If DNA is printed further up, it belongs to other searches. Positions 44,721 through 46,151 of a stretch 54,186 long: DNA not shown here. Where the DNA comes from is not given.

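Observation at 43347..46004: Translationally coupled SIR2-like + CHAT-protease pair: candidate two-gene conflict/defence (or programmed-death) module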

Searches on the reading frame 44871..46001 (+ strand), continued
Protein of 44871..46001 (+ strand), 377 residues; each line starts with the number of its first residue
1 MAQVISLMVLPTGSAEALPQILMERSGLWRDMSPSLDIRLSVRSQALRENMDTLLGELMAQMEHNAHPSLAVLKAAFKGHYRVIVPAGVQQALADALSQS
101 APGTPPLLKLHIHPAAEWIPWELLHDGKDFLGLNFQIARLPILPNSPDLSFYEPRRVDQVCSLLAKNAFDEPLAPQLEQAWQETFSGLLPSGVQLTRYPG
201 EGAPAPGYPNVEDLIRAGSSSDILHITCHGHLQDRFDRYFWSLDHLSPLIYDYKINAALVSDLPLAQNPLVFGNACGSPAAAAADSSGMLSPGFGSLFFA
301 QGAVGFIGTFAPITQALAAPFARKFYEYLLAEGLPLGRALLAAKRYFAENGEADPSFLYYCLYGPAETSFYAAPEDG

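Call 20: find_related_loci(query=A1, collection=genome_contigs, flank=8000)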
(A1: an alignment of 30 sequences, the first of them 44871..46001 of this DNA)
Query A1 (377 aa) in genome_contigs; peptide patterns used: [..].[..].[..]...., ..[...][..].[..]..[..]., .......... (x = any residue, [..] = any of these).
57 stretches matched a pattern; 16 encode a relative of the query (tblastn E <= 1e-3); 16 distinct loci.
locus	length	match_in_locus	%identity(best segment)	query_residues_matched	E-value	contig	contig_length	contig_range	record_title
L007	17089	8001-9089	50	5-370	2e-117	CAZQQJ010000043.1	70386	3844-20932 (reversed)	MAG TPA_asm: uncultured Anaerolinea sp. isolate SRP278314_co2_69 genome assembly, contig: NODE_648_length_70386_cov_38.1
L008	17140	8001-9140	42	1-377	1e-87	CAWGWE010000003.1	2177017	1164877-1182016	MAG: Pyrinomonadaceae bacterium isolate MFD09206.bin.2.123 genome assembly, contig: contig_295, whole genome shotgun seq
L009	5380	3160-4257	38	1-370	2e-79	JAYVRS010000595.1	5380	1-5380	MAG: Bryobacteraceae bacterium isolate GL73_DN_concoct_61 GL73_DN_concoct_61_594, whole genome shotgun sequence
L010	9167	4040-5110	41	5-370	1e-75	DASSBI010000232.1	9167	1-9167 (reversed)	MAG TPA_asm: Gaiella sp. isolate SMAG_U890 k141_1175465, whole genome shotgun sequence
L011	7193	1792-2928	38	5-374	4e-75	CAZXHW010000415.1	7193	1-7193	MAG TPA_asm: uncultured Heliomicrobium sp. isolate binchicken_co199_63 genome assembly, contig: NODE_7552_length_7193_co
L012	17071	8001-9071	40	5-370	1e-72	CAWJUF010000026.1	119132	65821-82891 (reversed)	MAG: uncultured Actinomycetes bacterium isolate MFD09018.bin.3.3 genome assembly, contig: contig_48185, whole genome sho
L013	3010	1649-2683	38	5-365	1e-69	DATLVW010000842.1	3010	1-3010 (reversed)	MAG TPA_asm: Thermoanaerobaculia bacterium isolate SMAG_U13202 k141_34268, whole genome shotgun sequence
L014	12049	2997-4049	38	5-370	3e-67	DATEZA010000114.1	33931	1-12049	MAG TPA_asm: Thermoanaerobaculia bacterium isolate SMAG_U8461 k141_5363513, whole genome shotgun sequence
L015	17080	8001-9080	37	1-370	2e-73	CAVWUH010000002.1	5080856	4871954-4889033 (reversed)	MAG: uncultured Acidobacteriota bacterium isolate MFD07386.bin.2.1 genome assembly, contig: contig_10975, whole genome s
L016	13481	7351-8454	37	1-370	7e-64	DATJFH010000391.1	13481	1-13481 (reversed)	MAG TPA_asm: Bryobacteraceae bacterium isolate SMAG_U15455 k141_909505, whole genome shotgun sequence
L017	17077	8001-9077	38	5-370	6e-62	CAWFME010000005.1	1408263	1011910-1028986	MAG: uncultured Solirubrobacteraceae bacterium isolate MFD04212.bin.1.67 genome assembly, contig: contig_2598, whole gen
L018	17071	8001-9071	39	5-370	3e-71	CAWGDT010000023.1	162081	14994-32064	MAG: uncultured Actinomycetes bacterium isolate MFD02242.bin.1.331 genome assembly, contig: contig_6230, whole genome sh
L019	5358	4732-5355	41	97-315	5e-43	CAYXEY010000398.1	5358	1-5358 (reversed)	MAG TPA_asm: uncultured Planctomycetaceae bacterium isolate binchicken_co245_183 genome assembly, contig: NODE_21129_len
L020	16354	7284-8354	40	5-370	3e-70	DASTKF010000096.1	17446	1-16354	MAG TPA_asm: Gaiella sp. isolate SMAG_U1951 k141_258426, whole genome shotgun sequence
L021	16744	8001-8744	31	110-369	2e-20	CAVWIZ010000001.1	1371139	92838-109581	MAG: uncultured Acidobacteriota bacterium isolate MFD02242.bin.2.28 genome assembly, contig: contig_1405, whole genome s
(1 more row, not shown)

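Call 24: search_protein_families(library=pfam, proteins=[L003:11092-12249:+, L005:11173-12405:+, L005:6517-8451:+, L002:7454-8551:+], max_evalue=1)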
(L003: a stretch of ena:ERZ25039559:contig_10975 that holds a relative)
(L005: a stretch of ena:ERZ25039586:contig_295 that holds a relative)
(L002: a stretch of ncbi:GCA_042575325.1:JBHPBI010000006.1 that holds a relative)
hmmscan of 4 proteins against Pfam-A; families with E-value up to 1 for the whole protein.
L003:11092-12249:+ (386 aa): 1 family
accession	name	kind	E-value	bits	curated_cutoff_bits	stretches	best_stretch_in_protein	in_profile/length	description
PF04473.18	DUF553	-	0.034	14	20.5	1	262-319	30-87/140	Transglutaminase-like domain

L005:11173-12405:+ (411 aa): 0 families

L005:6517-8451:+ (645 aa): 6 families
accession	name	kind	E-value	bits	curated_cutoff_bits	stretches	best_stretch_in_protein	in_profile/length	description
PF13582.12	Reprolysin_3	-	0.021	15.8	22.4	1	269-312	87-122/123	Metallo-peptidase family M12B Reprolysin-like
PF13688.12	Reprolysin_5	-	0.044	14.4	27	1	288-312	133-157/196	Metallo-peptidase family M12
PF10462.15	Peptidase_M66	-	0.05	13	20.6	1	293-335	190-230/306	Peptidase M66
PF05526.16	R_equi_Vir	-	0.12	12.6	25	1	569-606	80-118/177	Rhodococcus equi virulence-associated protein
PF02012.26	BNR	-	0.16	12.5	27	1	579-590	1-12/12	BNR/Asp-box repeat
PF13574.12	Reprolysin_2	-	0.22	11.8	27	1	299-317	128-146/195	Metallo-peptidase family M12B Reprolysin-like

L002:7454-8551:+ (366 aa): 6 families
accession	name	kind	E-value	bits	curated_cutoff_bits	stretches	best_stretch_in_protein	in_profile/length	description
PF04151.21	PPC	-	8.7e-10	39.8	25.9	1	283-348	2-69/70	Bacterial pre-peptidase C-terminal domain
PF01400.30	Astacin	-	3.1e-05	24.2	22.5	1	79-171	18-98/189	Astacin (Peptidase family M12A)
PF00413.30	Peptidase_M10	-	3.7e-05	24.1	24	1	141-176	96-133/159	Matrixin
PF13688.12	Reprolysin_5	-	0.017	15.8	27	1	149-173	139-163/196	Metallo-peptidase family M12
PF13583.11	Reprolysin_4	-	0.066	13.3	22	1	120-172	110-156/203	Metallo-peptidase family M12B Reprolysin-like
PF05572.19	Peptidase_M43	-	0.13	12.6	23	1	138-169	55-86/152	Pregnancy-associated plasma protein-A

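Call 39: predict_structure(alignment_id=A1)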
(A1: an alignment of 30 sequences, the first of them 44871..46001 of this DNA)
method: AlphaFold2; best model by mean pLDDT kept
length: 377 residues; sequences in the alignment: 30
mean_pLDDT: 90.6   pTM: 0.92
mean pLDDT of the five models: 90.6, 90.0, 90.0, 89.2, 89.2
residues with pLDDT >= 90: 277; 70-90: 77; 50-70: 18; < 50: 5
segments of 3 or more residues with pLDDT < 50: 285-288
pLDDT, mean of each block of 10 residues (from residue 1): 95 89 97 88 90 87 79 94 97 98 96 93 97 98 86 91 95 94 96 94 77 97 96 80 91 93 94 85 52 82 94 91 98 97 98 93 96 70
secondary structure, 60 per line:
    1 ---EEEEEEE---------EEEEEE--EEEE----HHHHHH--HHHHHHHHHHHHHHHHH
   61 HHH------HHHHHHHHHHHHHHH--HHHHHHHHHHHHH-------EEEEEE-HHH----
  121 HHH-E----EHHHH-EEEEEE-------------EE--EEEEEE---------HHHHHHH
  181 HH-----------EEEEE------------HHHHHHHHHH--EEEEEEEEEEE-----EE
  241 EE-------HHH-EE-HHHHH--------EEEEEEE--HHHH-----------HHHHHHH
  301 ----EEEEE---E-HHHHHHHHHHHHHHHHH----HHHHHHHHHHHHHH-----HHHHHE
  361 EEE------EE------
elements in order: E4-10 E20-25 E28-31 H36-41 H44-63 H70-84 H87-99 E107-112 H131-134 E136-141 E159-164 H174-182 E194-198 H211-220 E223-233 E239-242 H257-261 E270-276 H279-282 H294-300 E305-309 H315-331 H336-349 H355-359 E360-363

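Call 42: fold_search(model_id=the predicted structure, library=pdb)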
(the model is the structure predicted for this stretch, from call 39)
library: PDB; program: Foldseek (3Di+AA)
matches with E <= 10: 852; with E <= 0.001: 42
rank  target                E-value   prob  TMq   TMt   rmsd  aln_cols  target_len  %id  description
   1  8eex_B                4.1e-10  1.00  0.48  0.27   9.6       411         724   12  Cas7-11 in complex with Csx29 (released 2022-11-16)
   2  8eey_B                5.6e-10  1.00  0.55  0.31   6.7       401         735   15  Cas7-11 in complex with DR-mismatched target RNA, Csx29 and Csx30 (released 2022-11-16)
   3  7zoq_A                2.2e-09  1.00  0.54  0.28   7.0       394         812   15  Cryo-EM structure of a CRISPR effector in complex with a caspase regulator (released 2022-11-30)
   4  9hn5_A                2.2e-09  1.00  0.53  0.16   7.7       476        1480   13  Cryo-EM structure of human separase bound to phosphorylated SCC1 (100-320 aa) (released 2025-09-03)
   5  7nj1_A                2.5e-09  1.00  0.50  0.16  12.4       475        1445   15  CryoEM structure of the human Separase-Securin complex (released 2021-08-04)
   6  9hma                  2.8e-09  1.00  0.52  0.17  11.1       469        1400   14  Cryo-EM structure of apo human separase (released 2025-09-03)
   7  7y9x_B                4.5e-09  1.00  0.56  0.32   6.2       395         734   13  Structure of the Cas7-11-Csx29-guide RNA complex (released 2022-11-09)
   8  8rot_A                6.1e-09  1.00  0.51  0.24   7.0       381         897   14  Cryo-EM structure of the transmembrane anti-sigma factor DdvA (released 2024-11-06)
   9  9hn0_B                6.9e-09  1.00  0.48  0.13  14.0       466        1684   15  Cryo-EM structure of human separase bound to SCC1 (310-550 aa) (released 2025-09-03)
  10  9hm7                  7.8e-09  1.00  0.48  0.16  14.1       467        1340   15  Cryo-EM structure of apo human separase with the mutation C2029S (released 2025-09-03)
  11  5fc2_B                8.3e-09  1.00  0.51  0.42  11.4       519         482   15  Structure of a separase in complex with a pAMK peptide containing a phospho-serine (released 2016-03-30)
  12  5fby_A                1.3e-08  1.00  0.52  0.41  13.8       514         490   14  Crystal structure of ctSPD (released 2016-03-30)
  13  5fc3_B                1.4e-08  1.00  0.52  0.42  12.4       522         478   14  Structural basis of cohesin cleavage by separase (released 2016-03-30)
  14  7y84_C                2.3e-08  1.00  0.45  0.28   9.7       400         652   12  CryoEM structure of type III-E CRISPR Craspase gRAMP-crRNA in complex with TPR-CHAT protease (released 2022-12-14)
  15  8rw5                  2.4e-08  1.00  0.51  0.24   7.2       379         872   12  Symmetry expansion of dimeric transmembrane anti-sigma factor DdvA (released 2024-11-06)
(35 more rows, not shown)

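Call 45: search_solved_structures(query=A3, max_evalue=10, show_alignments=2)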
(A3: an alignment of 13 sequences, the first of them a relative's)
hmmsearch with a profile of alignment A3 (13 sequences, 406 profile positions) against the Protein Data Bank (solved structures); distinct sequences matched with E-value up to 10: 0.

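Call 46: search_protein_families(library=pfam, alignment_id=A3, max_evalue=1)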
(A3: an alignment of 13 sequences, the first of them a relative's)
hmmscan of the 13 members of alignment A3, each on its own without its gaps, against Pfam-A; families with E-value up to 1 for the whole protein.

A. member 1, L003:11092-12249:+ (386 aa): 1 family
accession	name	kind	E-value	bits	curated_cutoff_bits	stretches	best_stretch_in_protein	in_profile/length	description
PF04473.18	DUF553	-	0.034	14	20.5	1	262-319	30-87/140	Transglutaminase-like domain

B. families by the number of members that match (of 13 scanned): 5 families
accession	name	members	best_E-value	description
PF01841.26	Transglut_core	5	0.017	Transglutaminase-like superfamily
PF04473.18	DUF553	3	0.034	Transglutaminase-like domain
PF25256.1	DUF7857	1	0.025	Family of unknown function (DUF7857)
PF03961.19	FapA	1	0.56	Flagellar Assembly Protein A beta solenoid domain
PF17268.7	DUF5334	1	0.57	Family of unknown function (DUF5334)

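Call 47: search_protein_families(library=padloc, proteins=[L003:11092-12249:+, L005:11173-12405:+, L010:5124-6293:+, L003:8589-9998:+, L005:8511-9998:+, L003:10001-11089:+, L005:10001-11143:+, L005:6517-8451:+], max_evalue=0.01)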
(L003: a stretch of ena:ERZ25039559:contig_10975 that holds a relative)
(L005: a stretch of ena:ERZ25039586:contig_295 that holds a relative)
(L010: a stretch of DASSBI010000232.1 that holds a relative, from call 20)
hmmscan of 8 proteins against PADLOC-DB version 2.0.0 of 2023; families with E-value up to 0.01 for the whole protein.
L003:11092-12249:+ (386 aa): 0 families

L005:11173-12405:+ (411 aa): 0 families

L010:5124-6293:+ (390 aa): 0 families

L003:8589-9998:+ (470 aa): 10 families
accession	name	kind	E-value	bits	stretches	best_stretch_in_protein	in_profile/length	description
PDLC02419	Aga_SIR2-PNTD1-PNTD2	-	1.6e-09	35.1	1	101-239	111-251/558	Class I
PDLC02401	Aga_SIR2-PNTD1-PNTD2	-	2.5e-09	34.5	1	102-244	85-229/524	Class I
PDLC05061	PDC-S65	-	1.5e-07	29.1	1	101-182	130-204/592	-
PDLC02420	Aga_SIR2-PNTD1-PNTD2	-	6.4e-07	26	1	98-211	120-227/1010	Class I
PDLC05060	PDC-S65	-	3.4e-06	24.2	1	100-182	37-112/503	-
PDLC02384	pAgo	-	8.8e-06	22.2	1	98-232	124-256/1030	-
PDLC04088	SIR2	-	0.0016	15.6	1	113-169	176-232/390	-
PDLC04081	SIR2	-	0.0029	14.8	0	112-132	139-159/345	-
PDLC03859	LmuB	-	0.0031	14.8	1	316-412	414-503/611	-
PDLC04087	SIR2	-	0.0044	13.9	0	113-168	135-193/343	-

L005:8511-9998:+ (496 aa): 14 families
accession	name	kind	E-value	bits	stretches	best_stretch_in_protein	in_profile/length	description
PDLC05061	PDC-S65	-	1.1e-08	32.9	1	119-154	129-164/592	-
PDLC02419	Aga_SIR2-PNTD1-PNTD2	-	3.8e-06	23.9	1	117-148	108-139/558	Class I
PDLC05060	PDC-S65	-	1.7e-05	21.9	1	118-154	36-72/503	-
PDLC04081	SIR2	-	6.7e-05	20.2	1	132-205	140-206/345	-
PDLC02384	pAgo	-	7.6e-05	19.1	0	103-151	110-158/1030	-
PDLC02402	Aga_SIR2-PNTD1-PNTD2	-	0.00017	17.8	0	117-144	114-141/876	Class I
PDLC04093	SIR2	-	0.0002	18.5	0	126-146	148-168/395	-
PDLC04087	SIR2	-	0.00034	17.6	0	130-205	133-194/343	-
PDLC02420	Aga_SIR2-PNTD1-PNTD2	-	0.00082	15.7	0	115-147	118-150/1010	Class I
PDLC00409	ThsA1|ThsA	-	0.0011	16.4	0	132-154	107-129/242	STALD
PDLC04082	SIR2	-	0.0014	15.6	0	121-151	120-150/345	-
PDLC02401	Aga_SIR2-PNTD1-PNTD2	-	0.0019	15.1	1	120-147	84-111/524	Class I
PDLC00407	ThsA1|ThsA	-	0.0033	14.1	0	132-165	106-139/478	STALD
PDLC04088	SIR2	-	0.0051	14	0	115-148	159-192/390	-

L003:10001-11089:+ (363 aa): 0 families

L005:10001-11143:+ (381 aa): 0 families

L005:6517-8451:+ (645 aa): 0 families

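Call 50: find_related_loci(query=A1, collection=metagenome_contigs, flank=8000)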
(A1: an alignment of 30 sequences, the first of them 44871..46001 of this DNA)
Query A1 (377 aa) in metagenome_contigs; peptide patterns used: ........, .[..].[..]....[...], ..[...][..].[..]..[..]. (x = any residue, [..] = any of these).
142 stretches matched a pattern; 42 encode a relative of the query (tblastn E <= 1e-3); 42 distinct loci.
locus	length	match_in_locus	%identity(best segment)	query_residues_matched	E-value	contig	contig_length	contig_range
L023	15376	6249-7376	44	1-373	1e-87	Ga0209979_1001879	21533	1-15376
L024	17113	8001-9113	42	1-374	5e-84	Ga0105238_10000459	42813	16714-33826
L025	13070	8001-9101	39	2-373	6e-82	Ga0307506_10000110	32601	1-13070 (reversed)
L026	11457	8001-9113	42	1-374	5e-84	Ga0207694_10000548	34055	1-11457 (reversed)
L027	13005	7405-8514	42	1-370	2e-80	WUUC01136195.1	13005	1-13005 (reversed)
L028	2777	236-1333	40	1-370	1e-81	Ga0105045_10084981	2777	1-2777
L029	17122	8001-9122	40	1-375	4e-79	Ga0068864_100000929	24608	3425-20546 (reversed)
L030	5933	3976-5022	40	7-365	8e-77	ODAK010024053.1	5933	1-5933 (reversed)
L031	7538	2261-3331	40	1-370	3e-75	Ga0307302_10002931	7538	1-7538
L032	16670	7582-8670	39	1-373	1e-74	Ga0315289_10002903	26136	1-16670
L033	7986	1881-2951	40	5-370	3e-70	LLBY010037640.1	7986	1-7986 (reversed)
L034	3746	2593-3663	40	5-370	1e-70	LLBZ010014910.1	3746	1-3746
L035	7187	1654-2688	38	5-365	5e-69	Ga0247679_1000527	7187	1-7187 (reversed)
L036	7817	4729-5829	36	5-370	2e-68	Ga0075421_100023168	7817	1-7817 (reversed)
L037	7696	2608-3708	36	5-370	2e-68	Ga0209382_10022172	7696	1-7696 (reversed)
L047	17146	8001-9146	34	1-370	6e-65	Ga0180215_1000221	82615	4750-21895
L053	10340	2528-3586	40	5-370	3e-61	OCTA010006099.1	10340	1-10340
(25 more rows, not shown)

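Call 51: find_related_loci(query=A1, collection=viral_contigs, flank=8000)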
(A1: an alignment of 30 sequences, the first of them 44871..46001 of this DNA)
Query A1 (377 aa) in viral_contigs; peptide patterns used: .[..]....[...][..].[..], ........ (x = any residue, [..] = any of these).
76 stretches matched a pattern, but none encodes a relative of the query by tblastn (E <= 1e-3).

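Call 56: search_protein_families(library=pfam, proteins=[L012:10261-12849:-, L009:61-1752:+, L047:5075-6541:+, L014:5276-7798:-, L032:10035-11363:+, L005:13305-13697:+, L005:12499-13299:+, L031:4565-5965:+, L032:5079-6107:+, L053:6665-8281:-], max_evalue=0.01)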
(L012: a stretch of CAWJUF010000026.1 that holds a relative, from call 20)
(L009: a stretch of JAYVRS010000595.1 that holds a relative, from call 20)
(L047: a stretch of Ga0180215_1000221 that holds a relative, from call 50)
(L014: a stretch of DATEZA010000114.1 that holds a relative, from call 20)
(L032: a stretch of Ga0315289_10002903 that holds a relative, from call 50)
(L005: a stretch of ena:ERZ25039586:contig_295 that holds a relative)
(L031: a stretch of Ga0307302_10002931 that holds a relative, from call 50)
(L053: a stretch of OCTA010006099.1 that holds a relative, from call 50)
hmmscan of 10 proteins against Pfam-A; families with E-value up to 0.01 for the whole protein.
L012:10261-12849:- (863 aa): 3 families
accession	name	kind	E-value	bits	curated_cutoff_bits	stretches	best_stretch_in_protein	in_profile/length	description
PF01223.29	Endonuclease_NS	-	4.1e-34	118.6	23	1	596-838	12-221/223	DNA/RNA non-specific endonuclease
PF13365.12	Trypsin_2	-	4.2e-15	57.2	27.6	1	272-445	1-144/144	Trypsin-like peptidase domain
PF10459.15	Peptidase_S46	-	0.00023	20.4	22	0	414-450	619-654/698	Peptidase S46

L009:61-1752:+ (564 aa): 2 families
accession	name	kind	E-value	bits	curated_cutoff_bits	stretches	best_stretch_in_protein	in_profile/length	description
PF01223.29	Endonuclease_NS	-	2.2e-29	103.2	23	1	306-535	17-210/223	DNA/RNA non-specific endonuclease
PF13365.12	Trypsin_2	-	3.5e-12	47.7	27.6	1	12-130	42-144/144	Trypsin-like peptidase domain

L047:5075-6541:+ (489 aa): 6 families
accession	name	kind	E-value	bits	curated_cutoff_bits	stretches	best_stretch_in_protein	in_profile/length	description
PF02450.21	LCAT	-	6.3e-12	45.9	21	1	123-244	79-203/392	Lecithin:cholesterol acyltransferase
PF07819.20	PGAP1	-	5.7e-06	26.7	24.3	1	162-209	84-132/233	PGAP1-like alpha/beta domain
PF05057.20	DUF676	-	0.0014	18.6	20.3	1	142-215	55-134/217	Putative serine esterase (DUF676)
PF12146.15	Hydrolase_4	-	0.0018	18.1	27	1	164-210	71-115/239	Serine aminopeptidase, S33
PF02089.21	Palm_thioest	-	0.002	18.3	26.8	1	166-211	70-115/254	Palmitoyl protein thioesterase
PF20408.4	Abhydrolase_11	-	0.0047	17.1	27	1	132-207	37-110/193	Alpha/beta hydrolase domain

L014:5276-7798:- (841 aa): 0 families

L032:10035-11363:+ (443 aa): 3 families
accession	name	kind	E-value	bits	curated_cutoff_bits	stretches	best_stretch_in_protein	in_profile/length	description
PF13091.12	PLDc_2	-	2.4e-33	115.2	27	2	269-405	4-132/132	PLD-like domain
PF00614.28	PLDc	-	5.1e-05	23.6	21.9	0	136-152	6-22/28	Phospholipase D Active site motif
PF11495.14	Regulator_TrmB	-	0.00014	21.7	22.2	0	259-412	8-136/233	Archaeal transcriptional regulator TrmB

L005:13305-13697:+ (131 aa): 1 family
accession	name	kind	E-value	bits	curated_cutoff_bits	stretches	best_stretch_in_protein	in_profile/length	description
PF09619.16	YscW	-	1.1e-05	26.2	22.6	1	20-126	7-106/107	Type III secretion system lipoprotein chaperone (YscW)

L005:12499-13299:+ (267 aa): 3 families
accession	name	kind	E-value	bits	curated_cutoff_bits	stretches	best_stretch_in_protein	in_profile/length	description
PF01400.30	Astacin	-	4.7e-47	160.5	22.5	1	86-264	1-186/189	Astacin (Peptidase family M12A)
PF00413.30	Peptidase_M10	-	0.00042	20.7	24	0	165-182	112-129/159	Matrixin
PF10462.15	Peptidase_M66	-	0.0091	15.4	20.6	0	154-188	185-221/306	Peptidase M66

L031:4565-5965:+ (467 aa): 5 families
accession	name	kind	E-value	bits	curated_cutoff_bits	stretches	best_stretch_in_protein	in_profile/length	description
PF02450.21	LCAT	-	9.4e-15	55.2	21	1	96-220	78-203/392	Lecithin:cholesterol acyltransferase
PF07819.20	PGAP1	-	1.4e-06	28.7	24.3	1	138-196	86-145/233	PGAP1-like alpha/beta domain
PF20408.4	Abhydrolase_11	-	0.0028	17.8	27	1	105-181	36-110/193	Alpha/beta hydrolase domain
PF12146.15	Hydrolase_4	-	0.0081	15.9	27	0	139-189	72-124/239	Serine aminopeptidase, S33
PF12697.13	Abhydrolase_6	-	0.0087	17.2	26.3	1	109-190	45-121/217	Alpha/beta hydrolase family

L032:5079-6107:+ (343 aa): 2 families
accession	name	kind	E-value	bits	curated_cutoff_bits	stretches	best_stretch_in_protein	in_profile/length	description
PF13365.12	Trypsin_2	-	2.2e-19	71.1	27.6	1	138-311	1-144/144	Trypsin-like peptidase domain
PF00089.32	Trypsin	-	2.6e-06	27.8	20.6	1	135-316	24-199/220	Trypsin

L053:6665-8281:- (539 aa): 0 families
